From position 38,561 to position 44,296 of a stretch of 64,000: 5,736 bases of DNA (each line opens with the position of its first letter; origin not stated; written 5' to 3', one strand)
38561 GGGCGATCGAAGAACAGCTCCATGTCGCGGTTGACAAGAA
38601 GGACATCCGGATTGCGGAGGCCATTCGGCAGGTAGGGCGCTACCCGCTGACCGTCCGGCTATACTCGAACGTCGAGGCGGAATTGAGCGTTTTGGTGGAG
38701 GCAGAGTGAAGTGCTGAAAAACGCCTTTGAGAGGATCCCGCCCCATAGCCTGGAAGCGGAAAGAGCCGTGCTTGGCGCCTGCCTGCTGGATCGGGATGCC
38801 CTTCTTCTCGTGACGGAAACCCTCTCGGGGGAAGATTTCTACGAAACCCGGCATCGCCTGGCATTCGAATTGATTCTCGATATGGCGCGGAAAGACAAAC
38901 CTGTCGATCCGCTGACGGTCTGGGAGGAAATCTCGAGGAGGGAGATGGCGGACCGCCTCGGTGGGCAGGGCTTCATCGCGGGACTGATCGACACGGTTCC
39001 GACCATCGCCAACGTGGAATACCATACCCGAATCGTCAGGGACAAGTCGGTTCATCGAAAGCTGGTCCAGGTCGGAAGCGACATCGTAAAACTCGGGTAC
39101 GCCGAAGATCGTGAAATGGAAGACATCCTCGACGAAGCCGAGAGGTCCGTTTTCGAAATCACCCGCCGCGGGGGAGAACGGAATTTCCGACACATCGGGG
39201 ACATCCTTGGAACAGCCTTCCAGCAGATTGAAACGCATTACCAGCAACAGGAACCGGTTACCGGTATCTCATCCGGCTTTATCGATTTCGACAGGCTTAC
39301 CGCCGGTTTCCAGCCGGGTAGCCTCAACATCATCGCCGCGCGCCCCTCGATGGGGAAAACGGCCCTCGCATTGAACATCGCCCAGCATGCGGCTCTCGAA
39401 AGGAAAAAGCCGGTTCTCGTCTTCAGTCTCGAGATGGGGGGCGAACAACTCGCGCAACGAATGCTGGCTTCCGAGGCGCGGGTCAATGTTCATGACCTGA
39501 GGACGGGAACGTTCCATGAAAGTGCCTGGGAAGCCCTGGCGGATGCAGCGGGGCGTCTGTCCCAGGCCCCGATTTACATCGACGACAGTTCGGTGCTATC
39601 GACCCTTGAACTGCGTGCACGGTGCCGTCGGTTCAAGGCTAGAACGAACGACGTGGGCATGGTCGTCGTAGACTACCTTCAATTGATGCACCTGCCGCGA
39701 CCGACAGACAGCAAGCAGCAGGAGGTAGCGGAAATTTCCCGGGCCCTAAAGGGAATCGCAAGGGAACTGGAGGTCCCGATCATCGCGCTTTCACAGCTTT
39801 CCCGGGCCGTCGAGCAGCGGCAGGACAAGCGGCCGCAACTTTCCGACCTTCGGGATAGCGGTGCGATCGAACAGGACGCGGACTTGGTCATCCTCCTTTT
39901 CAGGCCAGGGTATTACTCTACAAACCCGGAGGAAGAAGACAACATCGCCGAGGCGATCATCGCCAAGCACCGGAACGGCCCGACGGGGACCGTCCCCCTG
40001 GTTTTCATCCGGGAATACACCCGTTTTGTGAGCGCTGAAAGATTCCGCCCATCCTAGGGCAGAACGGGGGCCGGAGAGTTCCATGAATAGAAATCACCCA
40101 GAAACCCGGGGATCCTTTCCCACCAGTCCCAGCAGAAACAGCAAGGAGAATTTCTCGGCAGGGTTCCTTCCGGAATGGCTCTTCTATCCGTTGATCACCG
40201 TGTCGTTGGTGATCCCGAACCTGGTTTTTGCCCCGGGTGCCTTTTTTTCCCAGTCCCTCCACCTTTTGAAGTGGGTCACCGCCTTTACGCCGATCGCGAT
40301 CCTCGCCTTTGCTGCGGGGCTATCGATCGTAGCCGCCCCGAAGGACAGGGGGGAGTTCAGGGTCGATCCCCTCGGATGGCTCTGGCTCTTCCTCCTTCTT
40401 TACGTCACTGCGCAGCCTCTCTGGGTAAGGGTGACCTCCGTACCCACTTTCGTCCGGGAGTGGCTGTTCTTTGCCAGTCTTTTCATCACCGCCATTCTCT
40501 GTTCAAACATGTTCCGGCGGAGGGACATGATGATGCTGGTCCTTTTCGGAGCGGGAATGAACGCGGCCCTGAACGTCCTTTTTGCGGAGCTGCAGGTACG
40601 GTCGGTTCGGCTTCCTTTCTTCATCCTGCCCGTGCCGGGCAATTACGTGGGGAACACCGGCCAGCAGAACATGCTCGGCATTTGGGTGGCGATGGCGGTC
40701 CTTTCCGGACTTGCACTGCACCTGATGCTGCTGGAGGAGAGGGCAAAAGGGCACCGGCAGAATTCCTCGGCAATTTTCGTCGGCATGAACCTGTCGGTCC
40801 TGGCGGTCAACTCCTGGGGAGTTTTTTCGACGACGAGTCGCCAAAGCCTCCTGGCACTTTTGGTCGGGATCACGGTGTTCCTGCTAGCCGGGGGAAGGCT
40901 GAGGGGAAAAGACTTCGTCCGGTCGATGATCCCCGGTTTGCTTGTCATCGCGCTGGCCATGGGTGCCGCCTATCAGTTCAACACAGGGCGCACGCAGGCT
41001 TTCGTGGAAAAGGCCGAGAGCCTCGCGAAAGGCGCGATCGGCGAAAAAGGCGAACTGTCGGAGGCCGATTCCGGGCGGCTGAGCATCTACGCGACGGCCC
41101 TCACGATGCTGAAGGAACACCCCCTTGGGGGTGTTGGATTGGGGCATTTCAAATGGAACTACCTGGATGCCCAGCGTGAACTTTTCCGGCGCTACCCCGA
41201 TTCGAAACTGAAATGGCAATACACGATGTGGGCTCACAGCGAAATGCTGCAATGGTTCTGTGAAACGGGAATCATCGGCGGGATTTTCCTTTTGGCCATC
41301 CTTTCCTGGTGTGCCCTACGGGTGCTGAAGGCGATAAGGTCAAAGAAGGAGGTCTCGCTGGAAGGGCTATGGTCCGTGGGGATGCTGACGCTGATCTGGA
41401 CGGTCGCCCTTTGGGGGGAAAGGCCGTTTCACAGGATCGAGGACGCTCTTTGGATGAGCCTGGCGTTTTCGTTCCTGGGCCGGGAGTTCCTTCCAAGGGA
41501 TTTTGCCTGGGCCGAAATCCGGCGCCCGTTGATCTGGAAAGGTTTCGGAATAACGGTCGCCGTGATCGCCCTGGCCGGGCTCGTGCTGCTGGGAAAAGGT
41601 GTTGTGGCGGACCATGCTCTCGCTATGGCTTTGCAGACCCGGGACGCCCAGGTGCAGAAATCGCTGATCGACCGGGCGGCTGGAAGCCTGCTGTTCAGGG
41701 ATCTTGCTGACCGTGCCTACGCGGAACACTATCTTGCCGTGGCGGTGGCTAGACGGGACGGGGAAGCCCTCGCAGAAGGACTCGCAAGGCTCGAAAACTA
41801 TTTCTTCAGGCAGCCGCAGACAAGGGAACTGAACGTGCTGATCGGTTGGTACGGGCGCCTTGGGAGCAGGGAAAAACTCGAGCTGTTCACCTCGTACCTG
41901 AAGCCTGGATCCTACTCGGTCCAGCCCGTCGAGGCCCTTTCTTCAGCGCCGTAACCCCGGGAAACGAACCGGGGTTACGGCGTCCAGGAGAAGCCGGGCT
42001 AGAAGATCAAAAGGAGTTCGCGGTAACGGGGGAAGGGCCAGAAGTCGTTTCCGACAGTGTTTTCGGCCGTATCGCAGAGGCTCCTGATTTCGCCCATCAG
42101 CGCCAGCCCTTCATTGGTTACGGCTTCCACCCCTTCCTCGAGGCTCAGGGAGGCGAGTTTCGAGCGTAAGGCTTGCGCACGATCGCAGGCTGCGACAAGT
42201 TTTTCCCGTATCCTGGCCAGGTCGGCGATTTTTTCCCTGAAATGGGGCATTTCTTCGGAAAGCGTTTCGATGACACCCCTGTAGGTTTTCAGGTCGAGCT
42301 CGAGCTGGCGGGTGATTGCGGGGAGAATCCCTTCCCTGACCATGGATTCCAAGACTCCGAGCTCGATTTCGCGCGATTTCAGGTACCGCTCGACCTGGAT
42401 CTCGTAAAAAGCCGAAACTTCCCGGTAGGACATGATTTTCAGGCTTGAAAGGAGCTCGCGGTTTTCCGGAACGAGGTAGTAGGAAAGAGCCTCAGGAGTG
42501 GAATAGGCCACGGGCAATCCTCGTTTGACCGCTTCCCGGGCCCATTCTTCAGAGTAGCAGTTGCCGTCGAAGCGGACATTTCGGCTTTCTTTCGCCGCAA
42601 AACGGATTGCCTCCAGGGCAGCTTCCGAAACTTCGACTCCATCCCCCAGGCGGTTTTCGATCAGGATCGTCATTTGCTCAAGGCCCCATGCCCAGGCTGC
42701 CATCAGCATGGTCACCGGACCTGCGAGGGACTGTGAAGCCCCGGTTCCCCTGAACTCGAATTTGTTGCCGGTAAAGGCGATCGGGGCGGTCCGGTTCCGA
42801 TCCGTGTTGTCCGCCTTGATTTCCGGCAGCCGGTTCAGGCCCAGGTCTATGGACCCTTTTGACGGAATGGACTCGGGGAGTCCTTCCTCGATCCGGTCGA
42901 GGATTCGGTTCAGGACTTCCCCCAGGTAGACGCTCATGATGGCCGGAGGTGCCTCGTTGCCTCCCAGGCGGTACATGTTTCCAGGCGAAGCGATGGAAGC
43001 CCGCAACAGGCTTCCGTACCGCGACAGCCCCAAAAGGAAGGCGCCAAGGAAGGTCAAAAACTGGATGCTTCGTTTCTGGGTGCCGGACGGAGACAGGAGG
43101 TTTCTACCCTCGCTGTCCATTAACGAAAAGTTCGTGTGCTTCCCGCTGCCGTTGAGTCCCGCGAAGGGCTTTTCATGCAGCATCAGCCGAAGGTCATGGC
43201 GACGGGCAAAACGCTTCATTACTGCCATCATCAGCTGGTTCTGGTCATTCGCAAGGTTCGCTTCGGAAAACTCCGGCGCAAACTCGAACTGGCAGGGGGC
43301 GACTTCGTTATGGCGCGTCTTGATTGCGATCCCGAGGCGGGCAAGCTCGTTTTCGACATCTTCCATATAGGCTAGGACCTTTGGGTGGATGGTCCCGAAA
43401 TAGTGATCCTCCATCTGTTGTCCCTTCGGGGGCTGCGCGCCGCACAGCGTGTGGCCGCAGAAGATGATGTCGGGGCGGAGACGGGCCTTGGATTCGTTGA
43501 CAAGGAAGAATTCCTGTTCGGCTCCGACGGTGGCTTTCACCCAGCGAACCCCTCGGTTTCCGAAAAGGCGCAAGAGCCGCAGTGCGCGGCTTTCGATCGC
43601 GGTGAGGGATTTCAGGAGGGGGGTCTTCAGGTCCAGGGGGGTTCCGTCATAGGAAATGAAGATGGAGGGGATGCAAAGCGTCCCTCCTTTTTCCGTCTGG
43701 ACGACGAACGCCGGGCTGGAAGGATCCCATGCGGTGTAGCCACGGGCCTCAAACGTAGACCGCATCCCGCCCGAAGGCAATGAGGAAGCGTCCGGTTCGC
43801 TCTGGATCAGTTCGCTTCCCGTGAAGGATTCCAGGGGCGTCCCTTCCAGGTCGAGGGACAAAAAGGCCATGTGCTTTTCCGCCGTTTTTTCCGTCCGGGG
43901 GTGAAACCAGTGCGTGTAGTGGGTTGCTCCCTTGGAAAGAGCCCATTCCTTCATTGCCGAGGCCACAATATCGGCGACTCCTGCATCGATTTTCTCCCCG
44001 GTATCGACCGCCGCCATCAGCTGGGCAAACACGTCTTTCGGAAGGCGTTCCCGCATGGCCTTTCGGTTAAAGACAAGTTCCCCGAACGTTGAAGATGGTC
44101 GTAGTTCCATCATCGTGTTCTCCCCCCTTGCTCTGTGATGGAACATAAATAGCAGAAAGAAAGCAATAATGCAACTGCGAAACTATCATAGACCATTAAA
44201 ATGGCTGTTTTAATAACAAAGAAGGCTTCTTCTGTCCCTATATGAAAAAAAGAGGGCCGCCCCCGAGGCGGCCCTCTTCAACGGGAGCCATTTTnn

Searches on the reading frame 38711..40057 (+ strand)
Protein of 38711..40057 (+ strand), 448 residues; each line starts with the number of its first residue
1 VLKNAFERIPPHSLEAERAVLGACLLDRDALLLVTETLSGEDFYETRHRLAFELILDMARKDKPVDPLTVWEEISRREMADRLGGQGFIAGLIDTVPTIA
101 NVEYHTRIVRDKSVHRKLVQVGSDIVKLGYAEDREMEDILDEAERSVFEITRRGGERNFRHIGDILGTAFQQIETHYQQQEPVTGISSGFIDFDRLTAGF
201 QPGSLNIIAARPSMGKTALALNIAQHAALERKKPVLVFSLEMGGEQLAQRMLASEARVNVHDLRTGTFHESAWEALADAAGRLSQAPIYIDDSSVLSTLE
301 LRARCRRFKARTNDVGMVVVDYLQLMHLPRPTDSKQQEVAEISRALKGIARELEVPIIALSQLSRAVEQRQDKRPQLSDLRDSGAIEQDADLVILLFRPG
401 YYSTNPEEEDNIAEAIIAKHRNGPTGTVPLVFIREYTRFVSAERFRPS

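Call 21: search_protein_families(library=ncbifam, proteins=[window:38711-40057:+], max_evalue=0.00001)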
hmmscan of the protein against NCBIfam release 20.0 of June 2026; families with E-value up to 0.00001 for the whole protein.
window:38711-40057:+ (448 aa): 17 families
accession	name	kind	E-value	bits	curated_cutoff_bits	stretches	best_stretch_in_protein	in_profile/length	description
NF004384.0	PRK05748.1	equivalog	4.3e-171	569.4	525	1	4-445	4-445/452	replicative DNA helicase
TIGR00665.1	DnaB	equivalog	6.4e-165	549.2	385.25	1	10-442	2-433/435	replicative DNA helicase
NF005852.0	PRK07773.1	equivalog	7.7e-163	543.9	780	2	5-385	19-398/886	replicative DNA helicase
NF004109.0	PRK05595.1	equivalog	2.8e-144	481.1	737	1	10-443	8-439/444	replicative DNA helicase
NF006443.0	PRK08760.1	equivalog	1.4e-132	442.4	741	1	8-440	31-465/476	replicative DNA helicase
TIGR03600.1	phage_DnaB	exception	2.3e-132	442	498.65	1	13-432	1-421/421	phage replicative helicase, DnaB family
NF005424.0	PRK07004.1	equivalog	3e-127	424.9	834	1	8-440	13-449/460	replicative DNA helicase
NF005369.0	PRK06904.1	equivalog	6.7e-125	417.5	809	1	7-440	22-462/474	replicative DNA helicase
NF006606.0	PRK09165.1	equivalog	6.1e-124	414.3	540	1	7-442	18-487/497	replicative DNA helicase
NF006306.0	PRK08506.1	equivalog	1.9e-122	409.3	596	2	13-409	6-397/472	replicative DNA helicase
NF006458.0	PRK08840.1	equivalog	1.6e-121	406.2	884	1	8-439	18-453/464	replicative DNA helicase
NF040583.1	dnaB_SPI-7_type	exception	3.5e-120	402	655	1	11-440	2-432/434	SPI-7-type island replicative DNA helicase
NF005945.0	PRK08006.1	equivalog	1.2e-118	396.9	898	1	8-439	25-460/471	replicative DNA helicase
NF004967.0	PRK06321.1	equivalog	6.4e-107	358.4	751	1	8-440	14-463/472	replicative DNA helicase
NF005240.0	PRK06749.1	subfamily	2e-90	303.7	686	1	14-442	6-427/428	replicative DNA helicase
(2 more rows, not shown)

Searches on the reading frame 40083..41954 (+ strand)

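Call 21: search_protein_families(library=ncbifam, proteins=[window:40083-41954:+], max_evalue=0.00001)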
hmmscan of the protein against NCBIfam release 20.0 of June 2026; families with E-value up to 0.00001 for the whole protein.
window:40083-41954:+ (623 aa): 0 families

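Call 47: search_protein_families(library=pfam, max_evalue=0.000001, proteins=[window:40083-41954:+])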
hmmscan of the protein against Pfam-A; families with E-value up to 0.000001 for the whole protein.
window:40083-41954:+ (623 aa): 1 family
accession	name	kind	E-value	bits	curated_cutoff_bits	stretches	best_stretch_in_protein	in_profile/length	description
PF04932.20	Wzy_C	-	1.1e-17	64.7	31.7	1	241-404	4-149/149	O-Antigen ligase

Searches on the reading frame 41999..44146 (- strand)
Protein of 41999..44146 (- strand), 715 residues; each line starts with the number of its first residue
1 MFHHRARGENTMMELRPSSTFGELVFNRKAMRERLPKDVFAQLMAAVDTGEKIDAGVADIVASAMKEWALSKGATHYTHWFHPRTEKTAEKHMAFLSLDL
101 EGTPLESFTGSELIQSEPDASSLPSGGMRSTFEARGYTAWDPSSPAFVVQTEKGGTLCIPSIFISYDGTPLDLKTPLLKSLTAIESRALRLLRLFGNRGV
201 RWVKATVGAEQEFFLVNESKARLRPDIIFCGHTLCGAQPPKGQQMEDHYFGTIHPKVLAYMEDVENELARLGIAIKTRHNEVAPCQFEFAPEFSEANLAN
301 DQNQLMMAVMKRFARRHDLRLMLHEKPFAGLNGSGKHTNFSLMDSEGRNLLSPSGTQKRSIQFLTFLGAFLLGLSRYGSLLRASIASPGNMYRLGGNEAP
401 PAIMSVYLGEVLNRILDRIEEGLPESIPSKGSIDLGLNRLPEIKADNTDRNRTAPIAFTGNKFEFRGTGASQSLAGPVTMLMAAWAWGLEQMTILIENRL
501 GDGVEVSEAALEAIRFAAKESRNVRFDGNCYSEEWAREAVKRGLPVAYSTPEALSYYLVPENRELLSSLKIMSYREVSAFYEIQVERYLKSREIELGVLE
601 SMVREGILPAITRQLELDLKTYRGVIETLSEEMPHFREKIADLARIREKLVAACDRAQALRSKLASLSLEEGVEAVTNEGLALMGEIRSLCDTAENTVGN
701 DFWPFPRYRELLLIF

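Call 21: search_protein_families(library=ncbifam, proteins=[window:41999-44146:-], max_evalue=0.00001)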
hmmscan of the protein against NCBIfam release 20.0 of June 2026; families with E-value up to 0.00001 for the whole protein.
window:41999-44146:- (715 aa): 4 families
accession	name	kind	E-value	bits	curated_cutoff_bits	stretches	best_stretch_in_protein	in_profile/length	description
TIGR00653.1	GlnA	equivalog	8.4e-16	57.7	429.15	1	204-403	120-327/462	type I glutamate--ammonia ligase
TIGR03105.1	gln_synth_III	equivalog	1.1e-13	50.5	469.6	1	258-392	157-290/435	type III glutamate--ammonia ligase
NF045547.1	GGputSyn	equivalog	2.4e-06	26.5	650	1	262-368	169-274/438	gamma-glutamylputrescine synthetase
NF007006.0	PRK09469.1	equivalog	5.5e-06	25.2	845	1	268-369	200-301/469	glutamate--ammonia ligase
